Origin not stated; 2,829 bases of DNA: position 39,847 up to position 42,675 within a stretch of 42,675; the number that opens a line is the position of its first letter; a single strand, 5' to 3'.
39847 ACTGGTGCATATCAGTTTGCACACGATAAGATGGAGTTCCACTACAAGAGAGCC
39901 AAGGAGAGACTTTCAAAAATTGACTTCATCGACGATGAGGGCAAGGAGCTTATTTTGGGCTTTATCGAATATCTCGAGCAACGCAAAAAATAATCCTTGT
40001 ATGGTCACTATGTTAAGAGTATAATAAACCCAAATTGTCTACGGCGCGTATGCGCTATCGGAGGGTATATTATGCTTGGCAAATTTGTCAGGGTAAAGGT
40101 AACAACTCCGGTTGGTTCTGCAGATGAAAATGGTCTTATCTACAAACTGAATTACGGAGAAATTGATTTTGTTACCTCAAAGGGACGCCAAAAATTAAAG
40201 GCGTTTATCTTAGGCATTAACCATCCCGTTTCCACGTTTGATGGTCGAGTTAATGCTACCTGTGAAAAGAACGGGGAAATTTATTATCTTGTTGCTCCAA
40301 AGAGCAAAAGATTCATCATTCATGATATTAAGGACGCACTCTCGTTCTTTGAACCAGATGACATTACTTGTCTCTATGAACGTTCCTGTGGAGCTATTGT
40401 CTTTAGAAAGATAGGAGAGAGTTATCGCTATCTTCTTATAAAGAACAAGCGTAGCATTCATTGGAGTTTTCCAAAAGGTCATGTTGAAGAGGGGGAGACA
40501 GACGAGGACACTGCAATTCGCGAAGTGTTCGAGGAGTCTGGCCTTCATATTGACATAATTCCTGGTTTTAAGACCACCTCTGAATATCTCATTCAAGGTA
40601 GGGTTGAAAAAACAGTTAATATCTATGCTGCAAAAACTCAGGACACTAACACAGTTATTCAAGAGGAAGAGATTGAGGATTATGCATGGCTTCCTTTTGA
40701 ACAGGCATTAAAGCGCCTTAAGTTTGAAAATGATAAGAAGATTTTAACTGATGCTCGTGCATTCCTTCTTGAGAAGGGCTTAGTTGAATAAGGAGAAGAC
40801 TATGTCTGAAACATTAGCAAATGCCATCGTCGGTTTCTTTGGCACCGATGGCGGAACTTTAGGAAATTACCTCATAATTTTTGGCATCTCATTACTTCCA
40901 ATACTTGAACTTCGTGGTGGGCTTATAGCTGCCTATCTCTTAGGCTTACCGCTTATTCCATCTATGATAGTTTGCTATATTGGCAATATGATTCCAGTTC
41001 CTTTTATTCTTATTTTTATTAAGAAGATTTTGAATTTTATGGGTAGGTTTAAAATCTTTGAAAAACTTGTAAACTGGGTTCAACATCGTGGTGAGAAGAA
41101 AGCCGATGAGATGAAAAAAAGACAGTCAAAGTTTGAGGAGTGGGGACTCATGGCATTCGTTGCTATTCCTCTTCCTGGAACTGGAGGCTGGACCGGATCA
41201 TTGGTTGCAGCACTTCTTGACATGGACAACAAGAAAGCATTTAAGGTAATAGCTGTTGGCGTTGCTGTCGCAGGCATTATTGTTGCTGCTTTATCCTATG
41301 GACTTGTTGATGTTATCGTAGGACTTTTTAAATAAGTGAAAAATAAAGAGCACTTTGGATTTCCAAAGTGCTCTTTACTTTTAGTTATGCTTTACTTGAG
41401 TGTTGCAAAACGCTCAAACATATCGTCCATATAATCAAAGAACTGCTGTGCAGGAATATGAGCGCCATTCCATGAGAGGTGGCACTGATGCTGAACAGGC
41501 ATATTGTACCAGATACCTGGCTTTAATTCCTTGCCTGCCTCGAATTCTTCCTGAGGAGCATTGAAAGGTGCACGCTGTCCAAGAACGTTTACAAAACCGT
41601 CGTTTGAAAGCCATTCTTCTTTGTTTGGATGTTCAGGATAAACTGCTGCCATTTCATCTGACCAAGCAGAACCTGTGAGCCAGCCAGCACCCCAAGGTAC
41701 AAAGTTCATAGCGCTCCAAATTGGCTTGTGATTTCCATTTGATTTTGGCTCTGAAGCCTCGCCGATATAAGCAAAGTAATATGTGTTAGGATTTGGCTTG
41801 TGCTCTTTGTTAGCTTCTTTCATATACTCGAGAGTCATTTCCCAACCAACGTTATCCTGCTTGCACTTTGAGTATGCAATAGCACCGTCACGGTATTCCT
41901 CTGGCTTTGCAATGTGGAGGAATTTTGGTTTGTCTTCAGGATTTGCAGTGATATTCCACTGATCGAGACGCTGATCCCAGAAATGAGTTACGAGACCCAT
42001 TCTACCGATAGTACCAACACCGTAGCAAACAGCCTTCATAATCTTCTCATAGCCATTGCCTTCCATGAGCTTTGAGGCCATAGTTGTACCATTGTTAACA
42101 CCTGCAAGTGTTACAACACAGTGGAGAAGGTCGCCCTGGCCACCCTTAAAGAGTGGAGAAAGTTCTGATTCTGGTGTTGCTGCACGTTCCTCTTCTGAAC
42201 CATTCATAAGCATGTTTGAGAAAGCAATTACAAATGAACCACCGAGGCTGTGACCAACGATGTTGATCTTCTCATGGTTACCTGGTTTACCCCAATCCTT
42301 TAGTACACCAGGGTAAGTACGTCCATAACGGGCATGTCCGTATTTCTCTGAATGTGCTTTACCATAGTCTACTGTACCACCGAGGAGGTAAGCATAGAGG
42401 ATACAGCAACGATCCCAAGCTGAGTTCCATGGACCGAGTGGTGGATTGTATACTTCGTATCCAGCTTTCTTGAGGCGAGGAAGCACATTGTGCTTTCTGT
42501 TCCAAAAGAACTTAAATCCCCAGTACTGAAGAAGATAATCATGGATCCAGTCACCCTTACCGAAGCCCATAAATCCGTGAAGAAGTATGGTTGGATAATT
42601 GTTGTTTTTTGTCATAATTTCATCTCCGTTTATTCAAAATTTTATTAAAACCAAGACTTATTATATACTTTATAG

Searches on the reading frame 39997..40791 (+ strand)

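Call 27: search_protein_families(library=ncbifam, proteins=[window:39997-40791:+], max_evalue=0.00001)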
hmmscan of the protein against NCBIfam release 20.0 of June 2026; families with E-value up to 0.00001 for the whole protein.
window:39997-40791:+ (264 aa): 8 families
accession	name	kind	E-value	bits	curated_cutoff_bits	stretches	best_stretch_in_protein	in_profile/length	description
NF052459.1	OxoGTPPhMutT1Mycb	equivalog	4.7e-19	68.6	475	1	131-251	4-123/292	8-oxo-(d)GTP phosphatase MutT1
NF041652.1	Nud_hyd_Dein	equivalog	9.7e-09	35.6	200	1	150-228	39-118/152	Nudix hydrolase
TIGR02705.1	nudix_YtkD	equivalog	2.3e-08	33.7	154.4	1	147-218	38-107/156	RNA deprotection pyrophosphohydrolase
NF001936.0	PRK00714.1-3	equivalog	3.7e-07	30.2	118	1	144-220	23-102/155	RNA pyrophosphohydrolase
NF006961.0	PRK09438.1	equivalog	3.7e-07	29.7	103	0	149-249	27-141/151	dihydroneopterin triphosphate diphosphatase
NF002995.0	PRK03759.1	equivalog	2.4e-06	27.3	127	1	161-242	71-155/185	isopentenyl-diphosphate Delta-isomerase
NF007834.0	PRK10546.1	equivalog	3.4e-06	26.9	156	1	155-240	31-112/135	pyrimidine (deoxy)nucleoside triphosphate diphosphatase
NF001934.0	PRK00714.1-1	equivalog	4.8e-06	26.1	241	1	146-194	23-71/176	RNA pyrophosphohydrolase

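Call 67: search_protein_families(library=pfam, proteins=[window:39997-40791:+], max_evalue=0.01)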
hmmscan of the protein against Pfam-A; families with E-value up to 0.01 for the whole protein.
window:39997-40791:+ (264 aa): 1 family
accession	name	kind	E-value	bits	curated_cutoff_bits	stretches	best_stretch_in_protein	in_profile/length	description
PF00293.34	NUDIX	-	1.1e-18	67.9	21.1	1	130-249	5-130/134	NUDIX domain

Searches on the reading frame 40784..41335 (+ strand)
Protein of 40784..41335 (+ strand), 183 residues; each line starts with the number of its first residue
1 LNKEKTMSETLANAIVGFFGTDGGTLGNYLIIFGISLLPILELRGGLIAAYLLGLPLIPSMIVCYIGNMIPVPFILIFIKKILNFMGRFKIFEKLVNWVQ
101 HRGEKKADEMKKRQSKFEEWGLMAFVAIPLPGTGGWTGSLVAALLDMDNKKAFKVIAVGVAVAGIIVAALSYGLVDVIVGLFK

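Call 27: search_protein_families(library=ncbifam, proteins=[window:40784-41335:+], max_evalue=0.00001)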
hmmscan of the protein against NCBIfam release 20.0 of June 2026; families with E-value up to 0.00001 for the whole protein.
window:40784-41335:+ (183 aa): 0 families

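Call 67: search_protein_families(library=pfam, proteins=[window:40784-41335:+], max_evalue=0.01)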
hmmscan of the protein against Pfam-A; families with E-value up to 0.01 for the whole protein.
window:40784-41335:+ (183 aa): 1 family
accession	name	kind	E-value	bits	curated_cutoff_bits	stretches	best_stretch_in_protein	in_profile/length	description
PF06695.16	Sm_multidrug_ex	-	3.2e-43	147.6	30.7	1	42-166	1-121/121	Putative small multi-drug export protein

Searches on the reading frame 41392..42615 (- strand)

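Call 27: search_protein_families(library=ncbifam, proteins=[window:41392-42615:-], max_evalue=0.00001)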
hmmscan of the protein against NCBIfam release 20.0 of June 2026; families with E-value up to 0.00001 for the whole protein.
window:41392-42615:- (407 aa): 1 family
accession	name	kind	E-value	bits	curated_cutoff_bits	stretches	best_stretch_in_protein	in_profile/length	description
NF047351.1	lipase_YSIRK_Sa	exception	2.9e-64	217.6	650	1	4-377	330-667/704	YSIRK-targeted triacylglycerol lipase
